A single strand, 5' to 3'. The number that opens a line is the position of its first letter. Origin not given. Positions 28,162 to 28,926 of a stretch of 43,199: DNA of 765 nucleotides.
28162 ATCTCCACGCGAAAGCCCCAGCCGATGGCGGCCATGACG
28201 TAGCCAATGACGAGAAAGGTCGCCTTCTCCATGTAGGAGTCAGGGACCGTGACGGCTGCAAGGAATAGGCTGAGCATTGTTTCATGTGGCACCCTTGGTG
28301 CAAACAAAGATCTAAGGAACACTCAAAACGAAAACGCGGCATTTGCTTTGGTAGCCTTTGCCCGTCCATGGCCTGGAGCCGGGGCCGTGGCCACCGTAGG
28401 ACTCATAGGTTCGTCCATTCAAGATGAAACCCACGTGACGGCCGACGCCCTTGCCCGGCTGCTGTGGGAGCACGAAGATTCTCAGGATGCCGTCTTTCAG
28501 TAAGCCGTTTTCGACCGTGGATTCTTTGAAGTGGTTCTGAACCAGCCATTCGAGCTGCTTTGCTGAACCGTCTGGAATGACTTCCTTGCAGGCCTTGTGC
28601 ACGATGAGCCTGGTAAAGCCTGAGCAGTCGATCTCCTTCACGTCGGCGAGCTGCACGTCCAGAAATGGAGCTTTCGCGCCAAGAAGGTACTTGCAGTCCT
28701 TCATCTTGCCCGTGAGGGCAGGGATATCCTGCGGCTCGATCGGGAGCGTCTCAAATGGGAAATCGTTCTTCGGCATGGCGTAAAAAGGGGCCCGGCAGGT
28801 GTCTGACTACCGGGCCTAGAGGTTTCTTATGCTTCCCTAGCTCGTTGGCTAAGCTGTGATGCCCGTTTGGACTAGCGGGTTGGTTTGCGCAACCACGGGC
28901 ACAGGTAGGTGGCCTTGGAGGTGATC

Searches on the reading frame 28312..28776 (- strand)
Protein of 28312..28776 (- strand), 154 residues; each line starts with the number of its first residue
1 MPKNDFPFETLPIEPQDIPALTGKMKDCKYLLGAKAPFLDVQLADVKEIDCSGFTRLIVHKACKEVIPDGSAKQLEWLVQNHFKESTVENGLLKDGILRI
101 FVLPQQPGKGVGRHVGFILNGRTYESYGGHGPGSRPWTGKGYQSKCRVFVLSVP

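Call 10: search_protein_families(library=pfam, proteins=[window:28312-28776:-], max_evalue=0.01)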
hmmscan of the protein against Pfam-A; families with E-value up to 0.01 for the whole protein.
window:28312-28776:- (154 aa): 1 family
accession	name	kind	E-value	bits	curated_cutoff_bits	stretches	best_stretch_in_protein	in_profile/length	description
PF00877.26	NLPC_P60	-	0.0041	17.5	23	1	30-123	4-76/105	NlpC/P60 family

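Call 11: search_protein_families(library=phrogs, proteins=[window:28312-28776:-], max_evalue=0.01)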
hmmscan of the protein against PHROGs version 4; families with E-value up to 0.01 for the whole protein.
window:28312-28776:- (154 aa): 0 families

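Call 12: find_related_loci(query=window:28312-28776:-, collection=viral_contigs, flank=6000)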
Query window:28312-28776:- (154 aa) in viral_contigs; peptide patterns used: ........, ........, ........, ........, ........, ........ (x = any residue, [..] = any of these).
3 stretches matched a pattern; 2 encode a relative of the query (tblastn E <= 1e-3); 2 distinct loci.
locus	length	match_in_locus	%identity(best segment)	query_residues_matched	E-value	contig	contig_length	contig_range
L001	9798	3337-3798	88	1-154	3e-94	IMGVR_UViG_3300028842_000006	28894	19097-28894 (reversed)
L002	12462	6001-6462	88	1-154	3e-94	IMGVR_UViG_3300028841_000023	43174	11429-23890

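Call 21: search_dna_similar(query=window:28312-28776:-, collection=phages, mode=protein, max_rows=12, max_evalue=0.001)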
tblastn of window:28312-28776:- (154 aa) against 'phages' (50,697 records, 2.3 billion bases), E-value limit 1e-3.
No match.

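Call 22: find_related_loci(query=window:28312-28776:-, collection=metagenome_contigs, flank=6000)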
Query window:28312-28776:- (154 aa) in metagenome_contigs; peptide patterns used: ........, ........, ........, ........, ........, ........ (x = any residue, [..] = any of these).
129 stretches matched a pattern; 2 encode a relative of the query (tblastn E <= 1e-3); 2 distinct loci.
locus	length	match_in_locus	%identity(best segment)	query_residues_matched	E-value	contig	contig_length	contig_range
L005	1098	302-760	55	2-152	5e-54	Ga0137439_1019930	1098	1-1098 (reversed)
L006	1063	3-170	89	97-152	4e-34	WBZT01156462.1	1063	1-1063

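Call 24: find_homologous_proteins(query=window:28312-28776:-)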
Query window:28312-28776:- (154 aa): 23 proteins with E <= 0.001 among 36 candidates.
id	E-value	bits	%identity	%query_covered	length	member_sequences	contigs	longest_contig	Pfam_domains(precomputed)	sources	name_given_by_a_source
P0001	1.3e-89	316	88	100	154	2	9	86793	-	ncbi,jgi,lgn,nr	ncbi:MAG: C40 family peptidase [Fimbriimonadaceae bacterium]|nr:C40 family peptidase [Fimbriimonadac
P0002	1.1e-70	255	77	95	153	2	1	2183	-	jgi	jgi:hypothetical protein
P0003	2.7e-69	250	71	97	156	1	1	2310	-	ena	-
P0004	6.7e-65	236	71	94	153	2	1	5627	-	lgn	-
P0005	1.3e-64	235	68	96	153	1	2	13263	-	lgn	-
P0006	3.4e-64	233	68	97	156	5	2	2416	-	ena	-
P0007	3.6e-64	233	72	97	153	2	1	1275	-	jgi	jgi:cell wall-associated NlpC family hydrolase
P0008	7.2e-62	226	71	98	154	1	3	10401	-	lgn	-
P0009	2.3e-49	185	60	95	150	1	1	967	-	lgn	-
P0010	8.1e-48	180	59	95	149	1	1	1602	-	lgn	-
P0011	2.9e-45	172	55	96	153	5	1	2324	-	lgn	-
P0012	4.0e-44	168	55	98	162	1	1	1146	-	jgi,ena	-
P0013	2.2e-42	162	55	97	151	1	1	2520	-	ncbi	-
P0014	4.0e-38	149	50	97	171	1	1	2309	-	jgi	-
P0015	2.1e-29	120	50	92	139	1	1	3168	-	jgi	jgi:cell wall-associated NlpC family hydrolase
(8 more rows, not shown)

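Call 25: find_encoding_contigs(protein=P0001, flank=4000, max_places=9)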
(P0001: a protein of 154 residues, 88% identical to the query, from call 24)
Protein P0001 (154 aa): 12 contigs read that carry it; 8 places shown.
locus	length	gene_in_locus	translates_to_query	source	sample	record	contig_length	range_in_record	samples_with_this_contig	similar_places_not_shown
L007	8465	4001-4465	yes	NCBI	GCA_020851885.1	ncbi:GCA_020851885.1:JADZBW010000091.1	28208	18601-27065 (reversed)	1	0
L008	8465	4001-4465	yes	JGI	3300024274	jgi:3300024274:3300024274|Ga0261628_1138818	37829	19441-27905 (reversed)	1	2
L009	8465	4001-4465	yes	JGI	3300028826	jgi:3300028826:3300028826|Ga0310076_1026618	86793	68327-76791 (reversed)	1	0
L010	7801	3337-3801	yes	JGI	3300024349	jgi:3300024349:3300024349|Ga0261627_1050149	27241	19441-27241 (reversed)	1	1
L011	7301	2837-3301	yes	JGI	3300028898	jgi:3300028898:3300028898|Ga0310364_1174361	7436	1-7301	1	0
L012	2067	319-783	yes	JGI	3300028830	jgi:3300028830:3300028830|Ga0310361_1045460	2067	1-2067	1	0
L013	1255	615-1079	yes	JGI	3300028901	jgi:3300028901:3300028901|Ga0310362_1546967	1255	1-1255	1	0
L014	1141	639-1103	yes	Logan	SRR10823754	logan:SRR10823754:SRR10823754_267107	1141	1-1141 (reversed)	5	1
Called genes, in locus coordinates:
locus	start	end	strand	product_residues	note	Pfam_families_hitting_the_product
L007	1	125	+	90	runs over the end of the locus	-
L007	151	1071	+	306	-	PF13730:HTH_36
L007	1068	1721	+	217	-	-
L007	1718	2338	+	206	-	-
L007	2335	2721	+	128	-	-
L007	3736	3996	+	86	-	-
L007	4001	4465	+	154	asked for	-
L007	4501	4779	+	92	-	-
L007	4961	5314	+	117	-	-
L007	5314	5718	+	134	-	-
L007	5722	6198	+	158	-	PF13384:HTH_23 (weak), PF13551:HTH_29 (weak)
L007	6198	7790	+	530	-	-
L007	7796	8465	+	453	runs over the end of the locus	PF04860:Phage_portal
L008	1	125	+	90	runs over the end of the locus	-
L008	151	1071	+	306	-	PF13730:HTH_36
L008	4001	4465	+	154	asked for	-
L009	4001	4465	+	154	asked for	-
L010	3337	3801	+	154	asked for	-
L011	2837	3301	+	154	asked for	-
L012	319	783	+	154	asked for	-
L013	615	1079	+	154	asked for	-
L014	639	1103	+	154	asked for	-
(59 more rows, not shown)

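Call 26: find_encoding_contigs(protein=P0005, flank=4000)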
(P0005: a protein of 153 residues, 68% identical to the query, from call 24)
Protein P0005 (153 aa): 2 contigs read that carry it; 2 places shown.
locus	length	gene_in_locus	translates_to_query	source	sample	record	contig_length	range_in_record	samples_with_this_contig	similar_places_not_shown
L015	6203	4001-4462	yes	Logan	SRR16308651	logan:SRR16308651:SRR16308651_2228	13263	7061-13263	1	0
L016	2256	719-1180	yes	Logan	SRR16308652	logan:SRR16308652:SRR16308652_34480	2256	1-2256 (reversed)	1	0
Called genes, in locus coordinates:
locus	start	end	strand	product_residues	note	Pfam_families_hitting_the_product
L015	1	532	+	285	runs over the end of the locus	-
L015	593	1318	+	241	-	-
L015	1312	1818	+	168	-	-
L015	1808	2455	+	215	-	-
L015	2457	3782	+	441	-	PF00772:DnaB (weak), PF06745:ATPase (weak), PF03796:DnaB_C, PF13481:AAA_25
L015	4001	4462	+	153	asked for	-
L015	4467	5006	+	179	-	PF05105:Phage_holin_4_1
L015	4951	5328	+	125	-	-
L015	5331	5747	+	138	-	-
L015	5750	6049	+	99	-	-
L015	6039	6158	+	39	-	-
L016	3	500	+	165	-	?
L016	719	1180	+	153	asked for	-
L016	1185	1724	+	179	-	PF05105:Phage_holin_4_1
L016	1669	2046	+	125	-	-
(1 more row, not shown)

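Call 27: find_encoding_contigs(protein=P0008, flank=4000)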
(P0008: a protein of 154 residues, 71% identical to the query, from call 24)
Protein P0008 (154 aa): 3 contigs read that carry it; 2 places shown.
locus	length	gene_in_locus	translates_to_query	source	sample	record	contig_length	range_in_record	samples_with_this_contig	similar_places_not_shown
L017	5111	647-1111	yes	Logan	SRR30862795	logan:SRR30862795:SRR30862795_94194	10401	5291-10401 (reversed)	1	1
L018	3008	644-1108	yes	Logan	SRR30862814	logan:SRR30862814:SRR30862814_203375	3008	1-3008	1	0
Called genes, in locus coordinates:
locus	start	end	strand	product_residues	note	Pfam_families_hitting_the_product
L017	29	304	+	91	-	-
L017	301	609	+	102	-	-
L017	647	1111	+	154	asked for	-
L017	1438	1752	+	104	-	-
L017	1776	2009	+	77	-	-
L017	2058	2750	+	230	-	PF05551:zf-His_Me_endon (weak), PF13392:HNH_3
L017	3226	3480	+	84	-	-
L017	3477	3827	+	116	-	-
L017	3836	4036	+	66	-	-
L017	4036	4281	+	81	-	-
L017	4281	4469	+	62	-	-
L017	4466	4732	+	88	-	-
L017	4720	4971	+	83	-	-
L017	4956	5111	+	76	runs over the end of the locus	-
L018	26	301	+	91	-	-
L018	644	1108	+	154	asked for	-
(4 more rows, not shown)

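Call 28: find_encoding_contigs(protein=P0004, flank=4000)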
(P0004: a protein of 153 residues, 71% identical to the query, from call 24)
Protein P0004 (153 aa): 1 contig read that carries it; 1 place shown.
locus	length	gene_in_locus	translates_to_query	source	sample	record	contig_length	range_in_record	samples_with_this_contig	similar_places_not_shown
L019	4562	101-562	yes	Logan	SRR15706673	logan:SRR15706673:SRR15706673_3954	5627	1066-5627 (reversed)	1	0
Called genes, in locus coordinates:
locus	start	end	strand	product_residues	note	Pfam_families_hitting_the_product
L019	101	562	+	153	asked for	-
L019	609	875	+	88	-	-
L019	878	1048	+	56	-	-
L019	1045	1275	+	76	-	-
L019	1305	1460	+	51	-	-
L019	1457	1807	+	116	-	-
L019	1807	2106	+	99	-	-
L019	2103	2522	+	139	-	-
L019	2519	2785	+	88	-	-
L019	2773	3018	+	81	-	-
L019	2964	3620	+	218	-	PF04542:Sigma70_r2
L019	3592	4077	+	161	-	-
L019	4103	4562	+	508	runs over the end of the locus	?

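Call 31: find_encoding_contigs(protein=P0002, flank=3000)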
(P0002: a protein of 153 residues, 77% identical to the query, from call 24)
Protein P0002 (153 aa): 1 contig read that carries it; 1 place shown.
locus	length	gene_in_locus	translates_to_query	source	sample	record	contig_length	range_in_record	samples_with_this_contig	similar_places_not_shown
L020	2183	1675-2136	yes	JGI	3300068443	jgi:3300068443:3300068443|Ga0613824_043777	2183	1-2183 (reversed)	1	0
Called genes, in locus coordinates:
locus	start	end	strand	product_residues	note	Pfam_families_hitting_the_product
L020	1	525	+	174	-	?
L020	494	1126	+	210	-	-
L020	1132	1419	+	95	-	-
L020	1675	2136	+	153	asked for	-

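Call 32: find_encoding_contigs(protein=P0003, flank=3000)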
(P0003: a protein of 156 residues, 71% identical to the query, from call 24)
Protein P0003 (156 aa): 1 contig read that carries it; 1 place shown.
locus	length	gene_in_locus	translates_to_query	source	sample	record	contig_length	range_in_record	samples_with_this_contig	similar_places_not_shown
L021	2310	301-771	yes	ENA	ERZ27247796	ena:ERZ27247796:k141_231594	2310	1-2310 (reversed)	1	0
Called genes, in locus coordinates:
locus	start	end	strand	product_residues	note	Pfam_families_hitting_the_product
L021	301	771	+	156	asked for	-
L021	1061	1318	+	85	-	-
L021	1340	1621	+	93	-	-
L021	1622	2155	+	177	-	PF05838:Glyco_hydro_108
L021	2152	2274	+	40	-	-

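Call 33: find_encoding_contigs(protein=P0006, flank=3000)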
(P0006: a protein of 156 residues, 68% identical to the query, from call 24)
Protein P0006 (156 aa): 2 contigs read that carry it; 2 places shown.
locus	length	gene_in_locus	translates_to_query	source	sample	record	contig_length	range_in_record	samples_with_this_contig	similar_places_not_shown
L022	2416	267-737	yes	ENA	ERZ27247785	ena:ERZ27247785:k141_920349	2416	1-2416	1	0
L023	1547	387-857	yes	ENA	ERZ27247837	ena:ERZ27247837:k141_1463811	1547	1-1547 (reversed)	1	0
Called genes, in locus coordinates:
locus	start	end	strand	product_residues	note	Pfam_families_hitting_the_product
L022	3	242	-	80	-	?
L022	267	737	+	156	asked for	-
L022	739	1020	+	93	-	-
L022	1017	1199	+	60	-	-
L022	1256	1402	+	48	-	-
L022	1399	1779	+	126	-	-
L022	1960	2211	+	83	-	-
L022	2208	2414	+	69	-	?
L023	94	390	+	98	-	-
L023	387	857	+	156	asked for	-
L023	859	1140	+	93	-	-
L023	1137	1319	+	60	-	-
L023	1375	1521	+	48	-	-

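Call 58: find_encoding_contigs(protein=P0013, flank=2500)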
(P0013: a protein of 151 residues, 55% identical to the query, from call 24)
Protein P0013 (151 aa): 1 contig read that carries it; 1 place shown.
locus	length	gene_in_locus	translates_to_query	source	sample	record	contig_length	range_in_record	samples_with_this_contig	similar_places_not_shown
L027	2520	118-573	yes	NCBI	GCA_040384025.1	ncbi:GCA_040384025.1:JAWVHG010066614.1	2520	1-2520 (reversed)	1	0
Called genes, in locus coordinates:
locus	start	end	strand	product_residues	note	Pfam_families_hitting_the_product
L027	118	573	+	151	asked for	-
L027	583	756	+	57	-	PF10960:Holin_BhlA (weak)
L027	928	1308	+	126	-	-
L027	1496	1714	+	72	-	-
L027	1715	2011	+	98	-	-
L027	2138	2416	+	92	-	-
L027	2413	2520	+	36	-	?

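Call 59: find_encoding_contigs(protein=P0011, flank=2500)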
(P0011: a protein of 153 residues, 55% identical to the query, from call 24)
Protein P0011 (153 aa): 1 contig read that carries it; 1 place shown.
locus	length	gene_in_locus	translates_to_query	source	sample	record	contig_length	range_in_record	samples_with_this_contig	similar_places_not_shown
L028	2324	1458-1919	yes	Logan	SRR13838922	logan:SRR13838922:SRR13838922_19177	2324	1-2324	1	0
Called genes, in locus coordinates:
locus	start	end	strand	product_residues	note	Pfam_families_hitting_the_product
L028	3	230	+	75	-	?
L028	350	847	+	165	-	PF04542:Sigma70_r2, PF04545:Sigma70_r4 (weak), PF08281:Sigma70_r4_2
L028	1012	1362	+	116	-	-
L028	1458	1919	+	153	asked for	-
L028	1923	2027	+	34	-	-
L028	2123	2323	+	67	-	?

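Call 60: find_encoding_contigs(protein=P0014, flank=2500)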
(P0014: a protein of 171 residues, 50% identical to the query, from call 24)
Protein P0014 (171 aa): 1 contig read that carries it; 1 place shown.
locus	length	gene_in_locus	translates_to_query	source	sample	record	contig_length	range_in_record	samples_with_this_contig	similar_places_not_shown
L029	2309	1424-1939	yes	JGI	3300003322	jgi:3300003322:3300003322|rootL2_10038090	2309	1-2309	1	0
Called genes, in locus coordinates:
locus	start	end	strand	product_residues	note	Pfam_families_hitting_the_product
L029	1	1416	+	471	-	?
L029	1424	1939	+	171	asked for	-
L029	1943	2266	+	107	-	-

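Call 62: search_protein_families(library=ncbifam, proteins=[L002:4732-5049:+, L002:4335-4721:+, L002:3658-4338:+], max_evalue=0.05)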
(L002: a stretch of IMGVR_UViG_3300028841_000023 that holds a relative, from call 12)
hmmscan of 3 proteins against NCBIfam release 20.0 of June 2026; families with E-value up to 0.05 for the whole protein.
L002:4732-5049:+ (105 aa): 0 families

L002:4335-4721:+ (128 aa): 0 families

L002:3658-4338:+ (226 aa): 0 families

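Call 84: list_cluster_members(proteins=[P0024, window:27823-28011:-, window:28312-28776:-, P0025])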
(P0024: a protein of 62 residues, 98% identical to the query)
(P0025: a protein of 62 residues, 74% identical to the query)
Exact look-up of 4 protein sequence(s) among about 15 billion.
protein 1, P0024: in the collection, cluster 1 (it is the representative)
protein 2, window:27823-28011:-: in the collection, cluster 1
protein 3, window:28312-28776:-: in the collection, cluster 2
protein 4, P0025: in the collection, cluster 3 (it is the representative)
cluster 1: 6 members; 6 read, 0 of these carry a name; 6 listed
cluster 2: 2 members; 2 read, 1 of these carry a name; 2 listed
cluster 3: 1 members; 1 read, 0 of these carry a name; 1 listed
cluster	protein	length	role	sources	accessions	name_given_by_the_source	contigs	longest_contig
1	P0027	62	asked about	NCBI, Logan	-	-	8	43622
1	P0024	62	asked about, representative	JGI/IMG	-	-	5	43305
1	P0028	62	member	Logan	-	-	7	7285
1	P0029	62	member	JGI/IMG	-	-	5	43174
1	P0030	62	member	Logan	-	-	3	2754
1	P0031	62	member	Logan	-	-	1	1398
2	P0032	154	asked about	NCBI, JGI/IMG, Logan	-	-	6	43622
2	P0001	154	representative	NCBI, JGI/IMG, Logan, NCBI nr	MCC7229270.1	MAG: C40 family peptidase [Fimbriimonadaceae bacterium] | C40 family peptidase [Fimbriimonadaceae bacterium]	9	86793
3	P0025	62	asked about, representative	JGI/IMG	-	-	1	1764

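Call 114: search_protein_families(library=pfam, proteins=[L030:2295-2840:+, L030:1279-1839:+, L002:5736-5996:+], max_evalue=0.01)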
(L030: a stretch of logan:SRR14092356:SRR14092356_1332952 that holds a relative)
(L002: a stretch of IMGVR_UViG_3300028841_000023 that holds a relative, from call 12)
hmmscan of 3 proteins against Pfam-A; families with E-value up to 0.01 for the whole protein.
L030:2295-2840:+ (181 aa): 5 families
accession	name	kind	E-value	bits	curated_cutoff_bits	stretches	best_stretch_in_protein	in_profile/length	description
PF04542.20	Sigma70_r2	-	3.9e-08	33.4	24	1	42-85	23-66/71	Sigma-70 region 2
PF12645.13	HTH_16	-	0.00031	21.2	22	1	5-34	2-31/65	Helix-turn-helix domain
PF13518.12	HTH_28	-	0.0025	18.3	25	1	139-173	4-38/52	Helix-turn-helix domain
PF00196.25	GerE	-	0.0033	17.4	23.5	1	132-161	2-31/57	Bacterial regulatory proteins, luxR family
PF13384.12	HTH_23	-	0.0054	17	24.6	0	136-168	6-38/50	Homeodomain-like domain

L030:1279-1839:+ (186 aa): 0 families

L002:5736-5996:+ (86 aa): 0 families
